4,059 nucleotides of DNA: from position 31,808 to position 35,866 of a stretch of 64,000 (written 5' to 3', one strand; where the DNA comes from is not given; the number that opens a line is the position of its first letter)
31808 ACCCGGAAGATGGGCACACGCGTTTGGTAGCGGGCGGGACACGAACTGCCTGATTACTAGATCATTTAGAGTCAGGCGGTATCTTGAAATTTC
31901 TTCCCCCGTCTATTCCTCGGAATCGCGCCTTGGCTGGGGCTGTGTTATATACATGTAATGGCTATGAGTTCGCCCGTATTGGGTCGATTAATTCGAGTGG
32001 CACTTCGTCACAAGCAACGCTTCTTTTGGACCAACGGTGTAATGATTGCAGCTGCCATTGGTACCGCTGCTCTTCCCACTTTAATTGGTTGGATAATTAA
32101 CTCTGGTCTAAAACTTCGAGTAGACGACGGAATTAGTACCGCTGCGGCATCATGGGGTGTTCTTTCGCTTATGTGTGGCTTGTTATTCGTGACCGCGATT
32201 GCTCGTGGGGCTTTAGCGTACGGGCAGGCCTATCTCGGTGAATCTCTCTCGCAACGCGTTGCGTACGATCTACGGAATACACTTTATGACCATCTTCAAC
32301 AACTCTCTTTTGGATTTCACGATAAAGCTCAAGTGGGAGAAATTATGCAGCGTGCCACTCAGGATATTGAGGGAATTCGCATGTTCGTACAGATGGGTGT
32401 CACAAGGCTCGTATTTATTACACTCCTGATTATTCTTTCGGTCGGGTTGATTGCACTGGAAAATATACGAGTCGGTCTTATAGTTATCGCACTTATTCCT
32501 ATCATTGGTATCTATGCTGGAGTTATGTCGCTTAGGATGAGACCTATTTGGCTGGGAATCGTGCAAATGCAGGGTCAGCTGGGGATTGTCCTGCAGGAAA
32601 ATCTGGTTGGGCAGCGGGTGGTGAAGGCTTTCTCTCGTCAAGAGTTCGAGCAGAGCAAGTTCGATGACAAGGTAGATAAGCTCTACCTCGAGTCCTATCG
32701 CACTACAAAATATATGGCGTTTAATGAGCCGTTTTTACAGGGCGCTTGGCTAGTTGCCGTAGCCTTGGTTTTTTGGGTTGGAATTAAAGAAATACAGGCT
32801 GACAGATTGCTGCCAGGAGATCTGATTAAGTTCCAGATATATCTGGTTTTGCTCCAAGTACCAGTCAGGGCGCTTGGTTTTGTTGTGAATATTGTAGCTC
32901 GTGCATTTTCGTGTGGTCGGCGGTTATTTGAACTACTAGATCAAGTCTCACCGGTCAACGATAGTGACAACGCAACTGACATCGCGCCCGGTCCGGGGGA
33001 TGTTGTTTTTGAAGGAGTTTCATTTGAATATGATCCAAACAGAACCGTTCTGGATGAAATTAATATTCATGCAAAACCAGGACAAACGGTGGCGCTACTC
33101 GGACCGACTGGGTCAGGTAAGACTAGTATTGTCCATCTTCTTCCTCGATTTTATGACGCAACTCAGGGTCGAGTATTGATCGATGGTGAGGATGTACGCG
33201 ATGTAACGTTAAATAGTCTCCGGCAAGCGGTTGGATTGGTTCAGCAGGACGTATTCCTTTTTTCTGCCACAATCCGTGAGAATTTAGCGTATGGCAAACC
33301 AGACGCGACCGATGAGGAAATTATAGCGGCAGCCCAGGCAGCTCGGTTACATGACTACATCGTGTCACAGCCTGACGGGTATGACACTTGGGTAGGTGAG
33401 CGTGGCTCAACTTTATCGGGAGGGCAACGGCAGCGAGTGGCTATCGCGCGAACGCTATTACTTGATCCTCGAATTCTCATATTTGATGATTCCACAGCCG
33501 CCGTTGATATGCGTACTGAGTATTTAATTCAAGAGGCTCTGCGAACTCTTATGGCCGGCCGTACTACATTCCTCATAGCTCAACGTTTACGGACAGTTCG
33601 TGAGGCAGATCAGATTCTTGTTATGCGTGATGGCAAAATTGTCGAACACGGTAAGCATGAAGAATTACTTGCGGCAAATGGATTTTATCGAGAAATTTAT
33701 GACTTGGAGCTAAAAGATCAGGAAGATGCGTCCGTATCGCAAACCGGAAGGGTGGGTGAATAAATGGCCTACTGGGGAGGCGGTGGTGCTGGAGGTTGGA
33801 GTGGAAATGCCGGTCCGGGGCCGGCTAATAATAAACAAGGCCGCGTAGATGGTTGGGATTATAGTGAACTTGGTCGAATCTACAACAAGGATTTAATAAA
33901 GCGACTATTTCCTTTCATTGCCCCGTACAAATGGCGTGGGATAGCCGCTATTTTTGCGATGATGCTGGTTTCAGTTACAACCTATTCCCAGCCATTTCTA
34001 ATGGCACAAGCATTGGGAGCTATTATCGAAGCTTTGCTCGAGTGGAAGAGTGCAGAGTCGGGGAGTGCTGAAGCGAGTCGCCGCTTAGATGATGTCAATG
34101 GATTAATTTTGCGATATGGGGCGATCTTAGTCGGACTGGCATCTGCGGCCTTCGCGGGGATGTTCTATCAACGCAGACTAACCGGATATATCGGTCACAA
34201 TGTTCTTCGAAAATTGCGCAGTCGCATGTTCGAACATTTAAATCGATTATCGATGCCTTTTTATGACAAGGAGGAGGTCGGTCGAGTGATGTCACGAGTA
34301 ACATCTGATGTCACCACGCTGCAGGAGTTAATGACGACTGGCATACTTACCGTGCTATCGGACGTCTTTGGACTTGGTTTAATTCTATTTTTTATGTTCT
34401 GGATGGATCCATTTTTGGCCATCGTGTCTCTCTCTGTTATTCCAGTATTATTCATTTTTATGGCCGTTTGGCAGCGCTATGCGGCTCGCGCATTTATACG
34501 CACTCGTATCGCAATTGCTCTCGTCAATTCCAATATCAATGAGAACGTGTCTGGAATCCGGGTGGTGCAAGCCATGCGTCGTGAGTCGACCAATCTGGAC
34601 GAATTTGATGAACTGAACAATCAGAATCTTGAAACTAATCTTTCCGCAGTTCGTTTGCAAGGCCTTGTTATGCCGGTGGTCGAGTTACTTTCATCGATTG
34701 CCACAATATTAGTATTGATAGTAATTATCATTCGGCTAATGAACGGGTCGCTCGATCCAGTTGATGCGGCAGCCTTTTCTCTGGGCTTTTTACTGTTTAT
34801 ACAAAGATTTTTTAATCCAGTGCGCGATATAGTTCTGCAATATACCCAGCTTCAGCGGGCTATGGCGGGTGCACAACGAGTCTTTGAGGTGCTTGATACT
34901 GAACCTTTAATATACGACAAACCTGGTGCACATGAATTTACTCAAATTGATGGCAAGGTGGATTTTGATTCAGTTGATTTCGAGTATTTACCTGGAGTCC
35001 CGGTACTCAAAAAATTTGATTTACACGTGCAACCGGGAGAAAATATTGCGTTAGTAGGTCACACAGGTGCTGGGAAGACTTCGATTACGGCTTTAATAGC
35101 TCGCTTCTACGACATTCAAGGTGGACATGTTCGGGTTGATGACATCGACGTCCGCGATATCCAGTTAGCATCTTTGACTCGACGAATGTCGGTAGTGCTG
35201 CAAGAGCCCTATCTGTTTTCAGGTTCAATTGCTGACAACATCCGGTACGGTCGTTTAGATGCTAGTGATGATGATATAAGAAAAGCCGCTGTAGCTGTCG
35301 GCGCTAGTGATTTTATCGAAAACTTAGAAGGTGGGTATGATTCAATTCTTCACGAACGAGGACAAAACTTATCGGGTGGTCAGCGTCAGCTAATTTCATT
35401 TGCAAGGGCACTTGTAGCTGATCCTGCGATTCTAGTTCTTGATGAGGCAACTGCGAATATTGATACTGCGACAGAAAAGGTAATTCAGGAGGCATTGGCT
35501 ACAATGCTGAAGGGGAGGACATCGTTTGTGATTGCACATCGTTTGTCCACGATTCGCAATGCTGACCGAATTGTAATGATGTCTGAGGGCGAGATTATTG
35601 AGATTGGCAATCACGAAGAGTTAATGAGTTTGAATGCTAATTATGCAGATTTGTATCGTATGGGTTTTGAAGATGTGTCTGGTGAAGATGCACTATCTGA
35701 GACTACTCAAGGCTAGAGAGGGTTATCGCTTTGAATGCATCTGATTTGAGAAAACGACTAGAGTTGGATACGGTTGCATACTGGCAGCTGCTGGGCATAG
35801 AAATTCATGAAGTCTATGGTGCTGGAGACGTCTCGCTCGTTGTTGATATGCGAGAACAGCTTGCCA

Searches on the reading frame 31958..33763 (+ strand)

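Call 4: search_protein_families(library=pfam, proteins=[window:31958-33763:+], max_evalue=0.01)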
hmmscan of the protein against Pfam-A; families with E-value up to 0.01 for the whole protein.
window:31958-33763:+ (601 aa): 4 families
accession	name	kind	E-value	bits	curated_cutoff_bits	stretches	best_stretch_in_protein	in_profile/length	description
PF00664.28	ABC_membrane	-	9.3e-36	124.3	28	1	39-303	10-274/274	ABC transporter transmembrane region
PF00005.33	ABC_tran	-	1.9e-30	106.7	25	1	365-514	1-137/137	ABC transporter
PF02463.25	SMC_N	-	0.00023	21.1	40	0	403-556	108-211/220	RecF/RecN/SMC N terminal domain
PF13191.12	AAA_16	-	0.0019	19.1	32.6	1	373-458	24-114/167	AAA ATPase domain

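Call 5: search_protein_families(library=ncbifam, proteins=[window:31958-33763:+], max_evalue=0.01)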
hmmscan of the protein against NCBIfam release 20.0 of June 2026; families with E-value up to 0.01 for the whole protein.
window:31958-33763:+ (601 aa): 185 families (the best 25 are shown)
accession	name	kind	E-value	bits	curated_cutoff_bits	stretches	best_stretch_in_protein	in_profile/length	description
TIGR02203.1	MsbA_lipidA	equivalog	5.7e-132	441.1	602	1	28-586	22-571/572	lipid A export permease/ATP-binding protein MsbA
TIGR02204.1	MsbA_rel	hypoth_equivalog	2.6e-128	429.2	780.4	1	16-583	6-574/576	ABC transporter, permease/ATP-binding protein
NF052233.1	CphA_assoc_ABC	equivalog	8.8e-125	417.8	880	1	6-591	170-750/766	cyanophycin metabolism-associated ABC transporter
NF010178.0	PRK13657.1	equivalog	3.8e-109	365.7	733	1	27-582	26-568/588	glucan ABC transporter ATP-binding protein/ permease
NF045513.1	HepA_fam_ABC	equivalog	1.4e-107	360.7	725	1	67-578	92-603/610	heterocyst formation ABC transporter subunit HepA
TIGR00958.1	3a01208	subfamily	4.3e-107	359.1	874.6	1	6-579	147-709/711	antigen peptide transporter 2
NF008381.0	PRK11176.1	equivalog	3.1e-105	352.8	867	1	49-585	46-580/582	lipid A ABC transporter ATP-binding protein/permease MsbA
TIGR01846.1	type_I_sec_HlyB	subfamily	9.5e-97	324.9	725.55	1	68-582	177-690/694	type I secretion system permease/ATPase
NF008055.0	PRK10789.1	equivalog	2.9e-90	303.4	845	1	55-583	42-570/590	SmdA family multidrug ABC transporter permease/ATP-binding protein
TIGR01192.1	chvA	subfamily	3.9e-83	280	585.4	1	10-580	9-566/585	glucan export ABC transporter ATP-binding protein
TIGR01193.1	bacteriocin_ABC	subfamily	3.1e-81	273.9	523.85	1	39-581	167-706/708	peptide cleavage/export ABC transporter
TIGR03796.1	NHLM_micro_ABC1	equivalog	5.4e-81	272.8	853.3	1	33-580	159-708/710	NHLP family bacteriocin export ABC transporter peptidase/permease/ATPase subunit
TIGR03375.1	type_I_sec_LssB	subfamily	1.3e-80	271.6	693.1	1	70-573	190-691/696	type I secretion system permease/ATPase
NF008364.0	PRK11160.1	equivalog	1.5e-77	261.6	630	1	30-581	26-572/575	heme ABC transporter ATP-binding protein/permease CydC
TIGR03797.1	NHLM_micro_ABC2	equivalog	1.9e-76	258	709.4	1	34-580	142-681/686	NHLP bacteriocin export ABC transporter permease/ATPase subunit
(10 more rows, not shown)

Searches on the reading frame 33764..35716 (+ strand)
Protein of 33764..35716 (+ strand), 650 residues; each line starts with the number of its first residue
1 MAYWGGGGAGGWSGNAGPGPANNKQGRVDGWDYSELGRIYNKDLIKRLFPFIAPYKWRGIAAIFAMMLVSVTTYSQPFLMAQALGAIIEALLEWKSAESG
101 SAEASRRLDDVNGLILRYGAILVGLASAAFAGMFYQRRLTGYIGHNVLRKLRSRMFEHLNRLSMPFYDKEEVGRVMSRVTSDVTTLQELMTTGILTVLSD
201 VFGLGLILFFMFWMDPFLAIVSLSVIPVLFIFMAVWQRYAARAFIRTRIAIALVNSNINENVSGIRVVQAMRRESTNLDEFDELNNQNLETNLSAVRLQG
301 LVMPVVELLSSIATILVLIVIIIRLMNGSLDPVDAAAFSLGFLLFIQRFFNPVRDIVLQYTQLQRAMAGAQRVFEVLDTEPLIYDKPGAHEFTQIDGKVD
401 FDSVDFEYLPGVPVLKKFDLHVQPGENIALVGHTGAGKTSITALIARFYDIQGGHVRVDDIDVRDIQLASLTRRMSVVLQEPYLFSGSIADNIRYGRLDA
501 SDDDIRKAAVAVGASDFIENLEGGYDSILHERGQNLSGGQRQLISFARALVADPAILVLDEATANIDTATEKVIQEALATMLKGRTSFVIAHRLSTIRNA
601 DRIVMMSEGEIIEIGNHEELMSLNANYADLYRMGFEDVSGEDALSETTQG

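Call 4: search_protein_families(library=pfam, proteins=[window:33764-35716:+], max_evalue=0.01)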
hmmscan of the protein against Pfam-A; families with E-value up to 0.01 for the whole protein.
window:33764-35716:+ (650 aa): 5 families
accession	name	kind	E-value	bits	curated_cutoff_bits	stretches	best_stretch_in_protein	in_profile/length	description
PF00664.28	ABC_membrane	-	3e-43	148.9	28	1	60-348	2-273/274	ABC transporter transmembrane region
PF00005.33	ABC_tran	-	5.5e-28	98.7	25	1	415-564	1-137/137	ABC transporter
PF02463.25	SMC_N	-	6.6e-07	29.4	40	1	508-607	135-212/220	RecF/RecN/SMC N terminal domain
PF13191.12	AAA_16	-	0.00015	22.7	32.6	1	424-580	24-158/167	AAA ATPase domain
PF13401.12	AAA_22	-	0.0078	17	27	0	427-566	7-96/130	AAA domain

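Call 5: search_protein_families(library=ncbifam, proteins=[window:33764-35716:+], max_evalue=0.01)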
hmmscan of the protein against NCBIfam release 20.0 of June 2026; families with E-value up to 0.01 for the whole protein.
window:33764-35716:+ (650 aa): 188 families (the best 25 are shown)
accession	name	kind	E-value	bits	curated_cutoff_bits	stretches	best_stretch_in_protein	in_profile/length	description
NF052233.1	CphA_assoc_ABC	equivalog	5.1e-125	418.6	880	1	46-643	173-752/766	cyanophycin metabolism-associated ABC transporter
TIGR02203.1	MsbA_lipidA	equivalog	5.7e-125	418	602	1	46-637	3-572/572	lipid A export permease/ATP-binding protein MsbA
TIGR02204.1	MsbA_rel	hypoth_equivalog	9.5e-118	394.3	780.4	1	45-635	6-576/576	ABC transporter, permease/ATP-binding protein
NF045513.1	HepA_fam_ABC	equivalog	5.3e-110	368.6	725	1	135-633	113-608/610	heterocyst formation ABC transporter subunit HepA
TIGR00958.1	3a01208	subfamily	7.4e-108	361.7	874.6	1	124-630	211-710/711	antigen peptide transporter 2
NF008381.0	PRK11176.1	equivalog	3.4e-103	346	867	1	44-636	12-581/582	lipid A ABC transporter ATP-binding protein/permease MsbA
NF010178.0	PRK13657.1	equivalog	1.2e-100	337.7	733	1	46-636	8-572/588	glucan ABC transporter ATP-binding protein/ permease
TIGR01846.1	type_I_sec_HlyB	subfamily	1.5e-100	337.5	725.55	1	138-632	201-690/694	type I secretion system permease/ATPase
NF008056.1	PRK10790.1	equivalog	6.2e-95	318.9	746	1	105-633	58-574/584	SmdB family multidrug efflux ABC transporter permease/ATP-binding protein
NF000475.1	tet_ABC_46_B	exception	3.2e-90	303.3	1250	1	133-630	77-570/578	tetracycline efflux ABC transporter Tet(46) subunit B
TIGR03375.1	type_I_sec_LssB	subfamily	2.5e-88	297.1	693.1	1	136-622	209-690/696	type I secretion system permease/ATPase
TIGR03796.1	NHLM_micro_ABC1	equivalog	3.3e-88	296.7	853.3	1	146-631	224-709/710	NHLP family bacteriocin export ABC transporter peptidase/permease/ATPase subunit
TIGR02857.1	CydD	equivalog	5.2e-86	289.7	435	1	81-606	23-529/529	thiol reductant ABC exporter subunit CydD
TIGR01193.1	bacteriocin_ABC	subfamily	2.2e-79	267.8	523.85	1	134-632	214-707/708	peptide cleavage/export ABC transporter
NF008055.0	PRK10789.1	equivalog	1.6e-75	254.7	845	1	144-634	85-571/590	SmdA family multidrug ABC transporter permease/ATP-binding protein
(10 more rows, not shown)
